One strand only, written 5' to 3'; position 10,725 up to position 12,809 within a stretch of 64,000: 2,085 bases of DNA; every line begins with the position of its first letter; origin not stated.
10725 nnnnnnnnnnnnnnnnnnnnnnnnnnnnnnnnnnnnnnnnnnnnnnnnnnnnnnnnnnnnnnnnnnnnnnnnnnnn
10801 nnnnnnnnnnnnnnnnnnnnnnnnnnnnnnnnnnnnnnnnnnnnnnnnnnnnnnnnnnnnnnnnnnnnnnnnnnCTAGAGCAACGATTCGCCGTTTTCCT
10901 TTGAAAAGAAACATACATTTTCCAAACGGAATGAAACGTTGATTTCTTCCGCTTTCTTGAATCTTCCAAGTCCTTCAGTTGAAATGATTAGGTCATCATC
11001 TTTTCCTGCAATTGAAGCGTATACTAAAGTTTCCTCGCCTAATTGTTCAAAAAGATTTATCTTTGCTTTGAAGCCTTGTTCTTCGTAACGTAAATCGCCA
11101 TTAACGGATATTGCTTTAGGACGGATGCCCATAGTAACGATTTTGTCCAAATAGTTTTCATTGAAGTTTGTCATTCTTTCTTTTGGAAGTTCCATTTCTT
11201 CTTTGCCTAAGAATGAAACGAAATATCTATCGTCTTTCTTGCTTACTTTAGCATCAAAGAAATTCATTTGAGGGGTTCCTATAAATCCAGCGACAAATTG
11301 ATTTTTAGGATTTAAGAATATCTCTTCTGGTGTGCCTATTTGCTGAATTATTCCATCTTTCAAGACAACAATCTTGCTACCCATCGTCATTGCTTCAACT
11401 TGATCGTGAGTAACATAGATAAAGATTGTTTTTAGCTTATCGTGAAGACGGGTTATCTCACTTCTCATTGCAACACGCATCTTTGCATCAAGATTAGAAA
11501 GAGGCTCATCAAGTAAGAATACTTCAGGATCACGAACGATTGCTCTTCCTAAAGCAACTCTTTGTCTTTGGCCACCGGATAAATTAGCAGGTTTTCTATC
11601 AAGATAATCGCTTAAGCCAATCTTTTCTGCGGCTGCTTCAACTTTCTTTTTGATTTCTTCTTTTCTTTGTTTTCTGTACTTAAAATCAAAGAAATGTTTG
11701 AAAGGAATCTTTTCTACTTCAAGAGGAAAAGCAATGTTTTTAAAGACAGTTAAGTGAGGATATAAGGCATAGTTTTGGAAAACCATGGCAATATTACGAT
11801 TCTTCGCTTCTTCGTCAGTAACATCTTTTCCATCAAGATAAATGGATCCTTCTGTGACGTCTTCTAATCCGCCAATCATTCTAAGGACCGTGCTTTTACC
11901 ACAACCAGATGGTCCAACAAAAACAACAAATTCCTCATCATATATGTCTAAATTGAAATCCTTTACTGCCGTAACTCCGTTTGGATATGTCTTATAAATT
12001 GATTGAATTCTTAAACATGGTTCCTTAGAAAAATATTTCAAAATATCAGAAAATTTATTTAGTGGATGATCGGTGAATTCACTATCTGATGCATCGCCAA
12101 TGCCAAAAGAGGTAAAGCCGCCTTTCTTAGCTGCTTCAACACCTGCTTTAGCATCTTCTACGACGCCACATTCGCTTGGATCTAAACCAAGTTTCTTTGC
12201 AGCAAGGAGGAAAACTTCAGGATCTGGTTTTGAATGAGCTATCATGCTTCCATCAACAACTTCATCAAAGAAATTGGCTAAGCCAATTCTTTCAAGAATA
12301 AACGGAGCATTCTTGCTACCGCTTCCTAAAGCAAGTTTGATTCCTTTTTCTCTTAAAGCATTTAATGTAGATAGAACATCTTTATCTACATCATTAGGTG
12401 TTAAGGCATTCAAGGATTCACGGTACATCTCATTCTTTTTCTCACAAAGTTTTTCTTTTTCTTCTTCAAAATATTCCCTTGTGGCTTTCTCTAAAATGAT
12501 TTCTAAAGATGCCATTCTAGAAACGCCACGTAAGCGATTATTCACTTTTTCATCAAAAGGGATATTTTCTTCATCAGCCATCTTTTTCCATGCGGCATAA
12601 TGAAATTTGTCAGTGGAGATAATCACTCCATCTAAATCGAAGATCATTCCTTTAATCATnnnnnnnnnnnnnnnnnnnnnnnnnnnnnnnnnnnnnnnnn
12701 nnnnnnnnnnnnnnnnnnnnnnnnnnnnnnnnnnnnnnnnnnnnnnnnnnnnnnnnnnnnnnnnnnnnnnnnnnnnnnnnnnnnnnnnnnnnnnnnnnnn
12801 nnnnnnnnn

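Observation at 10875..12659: In-frame fusion of beta-phosphoglucomutase to a MalK-type ABC ATPase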

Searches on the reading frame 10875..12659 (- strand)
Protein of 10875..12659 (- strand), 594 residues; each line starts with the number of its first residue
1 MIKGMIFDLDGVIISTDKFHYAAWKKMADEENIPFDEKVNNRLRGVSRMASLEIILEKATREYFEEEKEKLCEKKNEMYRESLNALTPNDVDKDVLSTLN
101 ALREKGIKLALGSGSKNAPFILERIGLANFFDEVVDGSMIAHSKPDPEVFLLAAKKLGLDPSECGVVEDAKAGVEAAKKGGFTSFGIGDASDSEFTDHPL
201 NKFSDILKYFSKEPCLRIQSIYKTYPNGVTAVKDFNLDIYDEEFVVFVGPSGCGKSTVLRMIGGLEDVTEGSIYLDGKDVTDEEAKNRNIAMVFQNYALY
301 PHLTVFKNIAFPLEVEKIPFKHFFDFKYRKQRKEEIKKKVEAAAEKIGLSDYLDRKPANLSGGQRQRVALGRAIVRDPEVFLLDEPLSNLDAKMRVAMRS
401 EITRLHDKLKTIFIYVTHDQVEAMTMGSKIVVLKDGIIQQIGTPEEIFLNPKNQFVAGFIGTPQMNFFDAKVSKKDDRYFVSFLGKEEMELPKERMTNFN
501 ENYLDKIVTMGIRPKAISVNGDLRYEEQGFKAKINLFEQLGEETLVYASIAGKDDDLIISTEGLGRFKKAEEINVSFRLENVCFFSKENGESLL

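Call 6: search_protein_families(library=pfam, proteins=[window:10875-12659:-])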
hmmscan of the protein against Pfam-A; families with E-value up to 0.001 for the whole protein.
window:10875-12659:- (594 aa): 6 families
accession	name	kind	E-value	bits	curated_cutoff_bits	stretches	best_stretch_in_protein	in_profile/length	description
PF00005.33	ABC_tran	-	3.8e-36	125.1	25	1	233-387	2-136/137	ABC transporter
PF00702.32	Hydrolase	-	6.5e-27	95.6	26.4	1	2-181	1-191/191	haloacid dehalogenase-like hydrolase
PF13419.12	HAD_2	-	2.5e-25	90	23.8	1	6-186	2-177/178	Haloacid dehalogenase-like hydrolase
PF17912.7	OB_MalK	-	1.9e-09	38.7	27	1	461-516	1-52/53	MalK OB fold domain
PF02463.25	SMC_N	-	9.1e-06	25.7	40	1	241-437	23-218/220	RecF/RecN/SMC N terminal domain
PF13304.12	AAA_21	-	2.2e-05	25.1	27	0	244-268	1-25/304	AAA domain, putative AbiEii toxin, Type IV TA system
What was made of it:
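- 11280..12014 (-): ABC nucleotide-binding domain, aa 216-460 (MalK/MsmX/UgpC type), with a 13-aa insert in the helical subdomain. PF00005 (call 6).
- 10875..11279 (-): MalK-type C-terminal regulatory (OB/TOBE-like) domain, aa 461-594, plus stop. PF17912 OB_MalK (call 6).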

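Call 7: search_protein_families(library=ncbifam, proteins=[window:10875-12659:-])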
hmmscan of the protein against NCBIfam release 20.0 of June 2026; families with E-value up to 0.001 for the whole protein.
window:10875-12659:- (594 aa): 217 families (the best 25 are shown)
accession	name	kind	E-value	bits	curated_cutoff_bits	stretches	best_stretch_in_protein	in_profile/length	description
NF008653.0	PRK11650.1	subfamily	4.1e-128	427.4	432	1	216-591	4-353/357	sn-glycerol-3-phosphate ABC transporter ATP-binding protein UgpC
NF008233.0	PRK11000.1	equivalog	3.6e-112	374.9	568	1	217-591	5-358/369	maltose/maltodextrin ABC transporter ATP-binding protein MalK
NF006987.0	PRK09452.1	equivalog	6.9e-92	308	482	1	210-520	12-302/378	spermidine/putrescine ABC transporter ATP-binding protein PotA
TIGR03265.1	PhnT2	equivalog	4.4e-89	299.2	457.7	1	214-560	3-322/353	putative 2-aminoethylphosphonate ABC transporter ATP-binding protein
NF040933.2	ABC_arch_GlcV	equivalog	2.6e-86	289.7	450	1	217-585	4-357/357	glucose ABC transporter ATP-binding protein GlcV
TIGR01187.1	potA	subfamily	4.1e-84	282.4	355.6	1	248-557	2-293/325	polyamine ABC transporter ATP-binding protein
NF043075.1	MMSYN1_0197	equivalog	1.3e-83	280.8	550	1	216-520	3-281/341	spermidine/putrescine ABC transporter ATP-binding protein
TIGR00968.1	3a0106s01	subfamily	4.4e-77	258.8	342.75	1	218-462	3-233/237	sulfate ABC transporter ATP-binding protein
NF008513.0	PRK11432.1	equivalog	2.6e-74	250.3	496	1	215-553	6-316/351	ferric ABC transporter ATP-binding protein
TIGR01990.1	bPGM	equivalog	4.5e-71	238.7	189.4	1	2-188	1-187/187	beta-phosphoglucomutase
NF040840.2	tungstate_WtpC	equivalog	6e-71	239.5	440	1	216-521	2-280/347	tungstate ABC transporter ATP-binding protein WtpC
TIGR03258.1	PhnT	equivalog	4.4e-70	236.5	499.15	1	217-560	10-333/359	2-aminoethylphosphonate ABC transport system ATP-binding subunit PhnT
NF008105.0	PRK10851.1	equivalog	1.8e-68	230.8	502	1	217-472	4-247/362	sulfate/thiosulfate ABC transporter ATP-binding protein CysA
NF008621.0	PRK11607.1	equivalog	3.1e-68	230.3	613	1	213-481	17-269/377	putrescine ABC transporter ATP-binding subunit PotG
TIGR01186.1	proV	subfamily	1.9e-66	224.7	326.6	1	230-465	7-235/363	betaine/proline/choline family ABC transporter ATP-binding protein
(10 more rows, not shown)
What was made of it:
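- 10875..12659 (-): Fused gene pgmB-malK: 594 aa plus stop. Two-domain hits in Pfam and NCBIfam (calls 6, 7).
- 12030..12659 (-): Beta-phosphoglucomutase domain, aa 1-210 (HAD core plus cap, including the normal C-terminal helix). TIGR01990 scores 238.7 bits against a cutoff of 189.4 (call 7).
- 11280..12014 (-): UgpC and MalK models match from profile positions 4-5 (call 7).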

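Call 8: find_homologous_proteins(query=window:10875-12659:-, max_evalue=1e-30)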
Query window:10875-12659:- (594 aa): 8000 proteins with E <= 1e-30 among 8000 candidates; the best 120 are listed.
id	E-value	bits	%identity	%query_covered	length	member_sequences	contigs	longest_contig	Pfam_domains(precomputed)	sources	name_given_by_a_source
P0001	0.0e+0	1227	92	100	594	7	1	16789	PF13419.13,PF00702.33,PF00005.34,PF02463.26,PF13304.13,PF17912.8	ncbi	-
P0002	0.0e+0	1129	84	100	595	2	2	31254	PF13419.13,PF00702.33,PF00005.34,PF13175.13,PF02463.26,PF13304.13,PF17912.8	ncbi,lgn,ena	-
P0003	0.0e+0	1100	83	100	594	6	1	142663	PF13419.13,PF00702.33,PF00005.34,PF02463.26,PF17912.8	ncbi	-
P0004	0.0e+0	1097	82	100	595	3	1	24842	PF13419.13,PF00702.33,PF00005.34,PF13175.13,PF02463.26,PF13304.13,PF17912.8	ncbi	-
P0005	0.0e+0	1092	83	99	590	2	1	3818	PF13419.13,PF00702.33,PF00005.34,PF02463.26,PF17912.8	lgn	-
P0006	0.0e+0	1062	80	100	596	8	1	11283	PF13419.13,PF00702.33,PF00005.34,PF02463.26,PF13304.13,PF17912.8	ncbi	-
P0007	0.0e+0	1054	79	100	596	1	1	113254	PF13419.13,PF00702.33,PF00005.34,PF17912.8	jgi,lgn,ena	jgi:multiple sugar transport system ATP-binding protein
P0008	0.0e+0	1053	79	100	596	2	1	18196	PF13419.13,PF00702.33,PF00005.34,PF13175.13,PF02463.26,PF17912.8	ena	-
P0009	0.0e+0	1049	78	100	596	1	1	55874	PF13419.13,PF00702.33,PF00005.34,PF02463.26,PF17912.8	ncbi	-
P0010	0.0e+0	1025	76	100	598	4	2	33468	PF13419.13,PF00702.33,PF00005.34,PF02463.26,PF17912.8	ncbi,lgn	-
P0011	0.0e+0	1024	76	100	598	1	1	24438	PF13419.13,PF00702.33,PF00005.34,PF02463.26,PF17912.8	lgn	-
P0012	0.0e+0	1023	77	100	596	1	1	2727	PF13419.13,PF00702.33,PF00005.34,PF02463.26,PF13304.13,PF17912.8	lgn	-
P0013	0.0e+0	1015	76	100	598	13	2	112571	PF13419.13,PF00702.33,PF00005.34,PF17912.8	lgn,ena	-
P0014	0.0e+0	1015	76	100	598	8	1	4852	PF13419.13,PF08402.17,PF00702.33,PF00005.34,PF02463.26,PF17912.8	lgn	-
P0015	0.0e+0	1013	76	100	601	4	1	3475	PF13419.13,PF00702.33,PF00005.34,PF02463.26,PF13304.13,PF17912.8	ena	-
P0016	0.0e+0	1011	76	100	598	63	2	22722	PF13419.13,PF00702.33,PF00005.34,PF02463.26,PF17912.8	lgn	-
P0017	5.5e-298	1008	75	100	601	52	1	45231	PF13419.13,PF00702.33,PF00005.34,PF13175.13,PF02463.26,PF17912.8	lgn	-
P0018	5.9e-295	998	74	100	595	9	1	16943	PF13419.13,PF00702.33,PF00005.34,PF13175.13,PF02463.26,PF17912.8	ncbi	-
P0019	1.5e-293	993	75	100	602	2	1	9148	PF13419.13,PF00702.33,PF00005.34,PF13175.13,PF02463.26,PF17912.8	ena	-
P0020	3.2e-293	992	75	100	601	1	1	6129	PF13419.13,PF00702.33,PF00005.34,PF13175.13,PF02463.26,PF17912.8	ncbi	-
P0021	4.4e-283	958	72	100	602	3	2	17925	PF13419.13,PF00702.33,PF00005.34,PF13175.13,PF02463.26,PF17912.8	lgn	-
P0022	9.1e-282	954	71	100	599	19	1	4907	PF13419.13,PF08402.17,PF00702.33,PF00005.34,PF17912.8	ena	-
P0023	5.2e-268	909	70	100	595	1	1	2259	PF13419.13,PF00702.33,PF00005.34,PF13175.13,PF02463.26,PF17912.8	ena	-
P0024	3.2e-265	899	68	100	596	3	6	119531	PF13419.13,PF00702.33,PF00005.34,PF02463.26,PF17912.8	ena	-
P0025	4.1e-261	886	67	100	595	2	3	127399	PF13419.13,PF00702.33,PF00005.34,PF13175.13,PF02463.26,PF17912.8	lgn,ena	-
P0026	1.2e-260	884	67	100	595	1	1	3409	PF13419.13,PF00702.33,PF00005.34,PF17912.8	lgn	-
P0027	2.1e-260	884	67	100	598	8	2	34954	PF13419.13,PF00702.33,PF00005.34,PF02463.26,PF17912.8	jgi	jgi:multiple sugar transport system ATP-binding protein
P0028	2.9e-255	867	66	100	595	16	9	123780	PF13419.13,PF08402.17,PF00702.33,PF00005.34,PF17912.8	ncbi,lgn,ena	-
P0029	4.0e-255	866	66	100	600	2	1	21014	PF13419.13,PF00702.33,PF00005.34,PF02463.26,PF17912.8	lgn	-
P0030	6.1e-255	865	65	100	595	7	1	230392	PF13419.13,PF00702.33,PF00005.34,PF02463.26,PF17912.8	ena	-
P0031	1.3e-254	864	65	100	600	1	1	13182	PF13419.13,PF00702.33,PF00005.34,PF02463.26,PF13304.13,PF17912.8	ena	-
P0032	1.8e-254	864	65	100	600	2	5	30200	PF13419.13,PF00702.33,PF00005.34,PF02463.26,PF13304.13,PF17912.8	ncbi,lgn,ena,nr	ncbi:MAG: beta-phosphoglucomutase [Bacilli bacterium]|nr:beta-phosphoglucomutase [Bacilli bacterium]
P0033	1.6e-253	861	64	100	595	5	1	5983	PF13419.13,PF00702.33,PF00005.34,PF02463.26,PF17912.8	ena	-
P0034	5.7e-253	859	66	100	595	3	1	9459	PF13419.13,PF00702.33,PF00005.34,PF02463.26,PF17912.8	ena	-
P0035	1.2e-252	858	67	100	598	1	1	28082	PF13419.13,PF00702.33,PF00005.34,PF13175.13,PF02463.26,PF17912.8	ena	-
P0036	1.2e-252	858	67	100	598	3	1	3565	PF13419.13,PF00702.33,PF00005.34,PF02463.26,PF17912.8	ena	-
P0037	1.2e-252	858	65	100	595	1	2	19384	PF13419.13,PF00702.33,PF00005.34,PF02463.26,PF17912.8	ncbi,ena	-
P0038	1.4e-252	858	65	100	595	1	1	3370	PF13419.13,PF00702.33,PF00005.34,PF02463.26,PF17912.8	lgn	-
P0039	1.5e-252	858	65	100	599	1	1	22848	PF13419.13,PF00702.33,PF00005.34,PF02463.26,PF17912.8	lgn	-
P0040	1.5e-251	854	66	100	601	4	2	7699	PF13419.13,PF00702.33,PF00005.34,PF02463.26,PF13304.13,PF17912.8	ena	-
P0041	9.5e-251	852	66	100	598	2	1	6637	PF13419.13,PF00702.33,PF00005.34,PF13175.13,PF02463.26,PF17912.8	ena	-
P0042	1.1e-250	851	66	100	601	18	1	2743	PF13419.13,PF00702.33,PF00005.34,PF02463.26,PF13304.13,PF17912.8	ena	-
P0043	2.1e-249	847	64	100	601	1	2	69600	PF13419.13,PF00702.33,PF00005.34,PF02463.26,PF13304.13,PF17912.8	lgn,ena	-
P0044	2.2e-249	847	66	100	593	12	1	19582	PF13419.13,PF00702.33,PF00005.34,PF02463.26,PF17912.8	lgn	-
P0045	2.3e-248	844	64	100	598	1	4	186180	PF13419.13,PF00702.33,PF00005.34,PF02463.26,PF17912.8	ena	-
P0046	2.5e-248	844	65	100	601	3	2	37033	PF13419.13,PF00702.33,PF00005.34,PF02463.26,PF13304.13,PF17912.8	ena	-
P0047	6.2e-248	842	64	100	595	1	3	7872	PF13419.13,PF00702.33,PF00005.34,PF13175.13,PF02463.26,PF17912.8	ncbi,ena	-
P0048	2.4e-247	840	66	100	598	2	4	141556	PF13419.13,PF00702.33,PF00005.34,PF13175.13,PF02463.26,PF17912.8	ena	-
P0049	2.4e-247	840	63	100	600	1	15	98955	PF13419.13,PF00702.33,PF00005.34,PF02463.26,PF17912.8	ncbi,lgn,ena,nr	ncbi:MAG TPA: beta-phosphoglucomutase [Firmicutes bacterium]|nr:beta-phosphoglucomutase [Bacillota b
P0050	1.5e-246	838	64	100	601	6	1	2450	PF13419.13,PF00702.33,PF00005.34,PF02463.26,PF13304.13,PF17912.8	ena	-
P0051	1.8e-246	838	63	100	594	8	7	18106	PF13419.13,PF00702.33,PF00005.34,PF02463.26,PF17912.8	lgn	-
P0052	2.7e-246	837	64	100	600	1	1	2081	PF13419.13,PF00702.33,PF00005.34,PF02463.26,PF17912.8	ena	-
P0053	4.6e-246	836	64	100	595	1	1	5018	PF13419.13,PF08402.17,PF00702.33,PF00005.34,PF02463.26,PF13304.13,PF17912.8,PF12710.14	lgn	-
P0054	1.1e-245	835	64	100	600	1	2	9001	PF13419.13,PF00702.33,PF00005.34,PF02463.26,PF17912.8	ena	-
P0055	1.8e-245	834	64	100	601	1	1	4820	PF13419.13,PF00702.33,PF00005.34,PF02463.26,PF13304.13,PF17912.8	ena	-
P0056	2.8e-245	834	64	100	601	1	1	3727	PF13419.13,PF08402.17,PF00702.33,PF00005.34,PF02463.26,PF17912.8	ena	-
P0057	1.0e-244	832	64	100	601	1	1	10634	PF13419.13,PF00702.33,PF00005.34,PF02463.26,PF13304.13,PF17912.8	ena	-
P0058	2.4e-244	831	64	100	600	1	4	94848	PF13419.13,PF00702.33,PF00005.34,PF02463.26,PF13304.13,PF17912.8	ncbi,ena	-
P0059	3.9e-244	830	63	100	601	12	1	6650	PF13419.13,PF00702.33,PF00005.34,PF13304.13,PF17912.8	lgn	-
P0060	6.7e-244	829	64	100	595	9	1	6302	PF13419.13,PF00702.33,PF00005.34,PF13175.13,PF02463.26,PF17912.8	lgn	-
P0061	7.8e-244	829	63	100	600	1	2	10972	PF13419.13,PF00702.33,PF00005.34,PF02463.26,PF17912.8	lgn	-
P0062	7.8e-244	829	64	100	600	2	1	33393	PF13419.13,PF00702.33,PF00005.34,PF02463.26,PF13304.13,PF17912.8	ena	-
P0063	1.5e-243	828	63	100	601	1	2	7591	PF13419.13,PF00702.33,PF00005.34,PF02463.26,PF17912.8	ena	-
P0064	1.6e-243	828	63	100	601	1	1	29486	PF13419.13,PF00702.33,PF00005.34,PF13304.13,PF17912.8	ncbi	-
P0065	2.2e-243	827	62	100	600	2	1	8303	PF13419.13,PF00702.33,PF00005.34,PF02463.26,PF17912.8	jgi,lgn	jgi:multiple sugar transport system ATP-binding protein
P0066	3.8e-243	827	63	100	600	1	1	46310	PF13419.13,PF00702.33,PF00005.34,PF02463.26,PF17912.8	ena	-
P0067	4.5e-243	826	63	100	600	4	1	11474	PF13419.13,PF08402.17,PF00702.33,PF00005.34,PF13304.13,PF17912.8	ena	-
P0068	5.2e-243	826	63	100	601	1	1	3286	PF13419.13,PF00702.33,PF00005.34,PF02463.26,PF17912.8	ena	-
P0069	5.3e-243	826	64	100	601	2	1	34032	PF13419.13,PF00702.33,PF00005.34,PF02463.26,PF17912.8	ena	-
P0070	1.1e-242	825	64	98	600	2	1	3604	PF13419.13,PF00702.33,PF00005.34,PF03193.23,PF02463.26,PF17912.8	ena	-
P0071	1.1e-242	825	63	100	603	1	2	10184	PF13419.13,PF00702.33,PF00005.34,PF13175.13,PF02463.26,PF17912.8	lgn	-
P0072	3.4e-242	823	63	100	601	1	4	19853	PF13419.13,PF00702.33,PF00005.34,PF02463.26,PF13304.13,PF17912.8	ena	-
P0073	8.6e-242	822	63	100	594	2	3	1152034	PF13419.13,PF00702.33,PF00005.34,PF13175.13,PF02463.26,PF13304.13,PF17912.8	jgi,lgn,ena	-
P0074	1.3e-241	822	63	100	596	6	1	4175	PF13419.13,PF08402.17,PF00702.33,PF00005.34,PF13175.13,PF02463.26,PF17912.8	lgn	-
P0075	1.5e-241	821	62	100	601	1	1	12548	PF13419.13,PF00702.33,PF00005.34,PF02463.26,PF17912.8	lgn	-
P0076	1.8e-241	821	63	100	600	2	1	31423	PF13419.13,PF00702.33,PF00005.34,PF02463.26,PF13304.13,PF17912.8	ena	-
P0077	3.8e-241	820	62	100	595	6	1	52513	PF13419.13,PF08402.17,PF00702.33,PF00005.34,PF13175.13,PF02463.26,PF17912.8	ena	-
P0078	8.8e-241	819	62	100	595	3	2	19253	PF13419.13,PF00702.33,PF00005.34,PF02463.26,PF17912.8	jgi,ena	-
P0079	2.9e-240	817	63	100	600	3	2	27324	PF13419.13,PF08402.17,PF00702.33,PF00005.34,PF02463.26,PF13304.13,PF17912.8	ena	-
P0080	4.4e-240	816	64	100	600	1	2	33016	PF13419.13,PF00702.33,PF00005.34,PF02463.26,PF13304.13,PF17912.8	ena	-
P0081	6.0e-240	816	64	100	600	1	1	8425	PF13419.13,PF00702.33,PF00005.34,PF02463.26,PF13304.13,PF17912.8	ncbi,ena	-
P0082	1.1e-239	815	63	100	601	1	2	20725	PF13419.13,PF00702.33,PF00005.34,PF13175.13,PF02463.26,PF13304.13,PF17912.8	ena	-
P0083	1.3e-238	812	62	100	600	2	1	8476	PF13419.13,PF08402.17,PF00702.33,PF00005.34,PF02463.26,PF13304.13,PF17912.8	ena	-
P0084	2.3e-238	811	63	100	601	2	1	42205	PF13419.13,PF00702.33,PF00005.34,PF02463.26,PF13304.13,PF17912.8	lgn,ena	-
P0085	5.2e-238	810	63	100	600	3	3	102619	PF13419.13,PF00702.33,PF00005.34,PF02463.26,PF17912.8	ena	-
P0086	1.4e-237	808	62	100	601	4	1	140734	PF13419.13,PF00702.33,PF00005.34,PF17912.8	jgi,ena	-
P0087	5.8e-237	806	67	96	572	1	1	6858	PF13419.13,PF00702.33,PF00005.34,PF13175.13,PF02463.26,PF17912.8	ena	-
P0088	9.6e-237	805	62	100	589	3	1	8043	PF13419.13,PF00702.33,PF00005.34,PF02463.26,PF13304.13,PF17912.8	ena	-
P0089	2.5e-236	804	62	100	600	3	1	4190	PF13419.13,PF00702.33,PF00005.34,PF02463.26,PF17912.8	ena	-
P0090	4.0e-235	800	61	100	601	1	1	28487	PF13419.13,PF00702.33,PF00005.34,PF17912.8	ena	-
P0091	4.8e-233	793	62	100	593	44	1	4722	PF13419.13,PF08402.17,PF00702.33,PF00005.34,PF02463.26,PF17912.8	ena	-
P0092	6.0e-233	793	60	100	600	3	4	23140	PF13419.13,PF00702.33,PF00005.34,PF17912.8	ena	-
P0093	5.3e-231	786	61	100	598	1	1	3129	PF13419.13,PF08402.17,PF00702.33,PF00005.34,PF13175.13,PF02463.26,PF17912.8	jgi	-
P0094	1.4e-230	785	61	100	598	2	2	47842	PF13419.13,PF00702.33,PF00005.34,PF13304.13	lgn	-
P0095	9.2e-230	782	61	100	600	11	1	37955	PF13419.13,PF08402.17,PF00702.33,PF00005.34,PF02463.26,PF17912.8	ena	-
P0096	1.2e-226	772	61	100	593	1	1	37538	PF13419.13,PF00702.33,PF00005.34,PF02463.26,PF13304.13,PF17912.8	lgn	-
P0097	8.8e-226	769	61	100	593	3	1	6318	PF13419.13,PF00702.33,PF00005.34,PF02463.26,PF13304.13,PF17912.8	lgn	-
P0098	1.2e-224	765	59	100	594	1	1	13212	PF13419.13,PF00702.33,PF00005.34,PF02463.26,PF13304.13,PF17912.8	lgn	-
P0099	1.6e-224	765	59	100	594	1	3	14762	PF13419.13,PF00702.33,PF00005.34,PF02463.26,PF13242.13,PF13304.13,PF17912.8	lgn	-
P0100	1.2e-223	762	59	100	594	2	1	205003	PF13419.13,PF00702.33,PF00005.34,PF13175.13,PF02463.26,PF13242.13,PF13304.13,PF17912.8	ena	-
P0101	2.5e-223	761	60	100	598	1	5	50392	PF13419.13,PF00702.33,PF00005.34,PF02463.26,PF17912.8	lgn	-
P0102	2.7e-220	751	58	100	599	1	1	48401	PF13419.13,PF00702.33,PF00005.34,PF13175.13,PF02463.26,PF17912.8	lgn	-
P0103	2.3e-219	748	57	100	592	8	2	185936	PF13419.13,PF00702.33,PF00005.34,PF02463.26,PF13304.13,PF17912.8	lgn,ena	-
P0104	6.8e-218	743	57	100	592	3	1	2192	PF13419.13,PF00702.33,PF00005.34,PF02463.26,PF13304.13,PF17912.8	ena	-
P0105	1.4e-216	739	57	100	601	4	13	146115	PF13419.13,PF08402.17,PF00702.33,PF00005.34,PF13304.13,PF17912.8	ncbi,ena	-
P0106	3.8e-216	737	58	100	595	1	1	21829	PF13419.13,PF00702.33,PF00005.34,PF02463.26,PF17912.8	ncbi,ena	-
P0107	5.2e-216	737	57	100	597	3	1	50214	PF13419.13,PF08402.17,PF00702.33,PF00005.34,PF13175.13,PF02463.26,PF17912.8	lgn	-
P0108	2.3e-215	735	57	100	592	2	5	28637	PF13419.13,PF00702.33,PF00005.34,PF13175.13,PF02463.26,PF17912.8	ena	-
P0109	7.0e-215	733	58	100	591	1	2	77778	PF13419.13,PF00702.33,PF00005.34,PF02463.26,PF13304.13,PF17912.8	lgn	-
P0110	1.1e-214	733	57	100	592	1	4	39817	PF13419.13,PF00702.33,PF00005.34,PF02463.26,PF17912.8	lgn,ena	-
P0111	1.1e-214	733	57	100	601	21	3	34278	PF13419.13,PF00702.33,PF00005.34,PF13304.13,PF17912.8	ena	-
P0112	1.9e-214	732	58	98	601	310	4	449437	PF13419.13,PF00702.33,PF00005.34,PF02463.26,PF17912.8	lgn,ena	-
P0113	3.9e-214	731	57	100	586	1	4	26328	PF13419.13,PF00702.33,PF00005.34,PF02463.26,PF17912.8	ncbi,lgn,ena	-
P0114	4.5e-214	731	57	100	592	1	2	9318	PF13419.13,PF00702.33,PF00005.34,PF02463.26,PF17912.8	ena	-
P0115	5.3e-213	727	57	100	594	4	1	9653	PF13419.13,PF08402.17,PF00702.33,PF00005.34,PF02463.26,PF13304.13,PF17912.8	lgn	-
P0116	1.1e-210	719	56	100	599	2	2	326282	PF13419.13,PF00702.33,PF00005.34,PF13175.13,PF02463.26,PF17912.8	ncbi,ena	-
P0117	3.7e-210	718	56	100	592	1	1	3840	PF13419.13,PF00702.33,PF00005.34,PF02463.26,PF17912.8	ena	-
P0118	6.6e-209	714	56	99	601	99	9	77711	PF13419.13,PF00702.33,PF00005.34,PF13175.13,PF17912.8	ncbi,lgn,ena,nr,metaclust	ncbi:carbohydrate ABC transporter ATP-binding protein CUT1 family [Coprobacillus sp. CAG:826]|nr:car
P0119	1.0e-208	713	56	100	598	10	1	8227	PF13419.13,PF00702.33,PF00005.34,PF02463.26,PF17912.8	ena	-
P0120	3.5e-208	711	56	100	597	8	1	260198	PF13419.13,PF08402.17,PF00702.33,PF00005.34,PF13175.13,PF02463.26,PF17912.8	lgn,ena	-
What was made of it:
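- The fusion is present in at least 120 protein clusters at 90% identity (56-92% identical, 586-603 aa apart from one 572-aa entry) (call 8).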
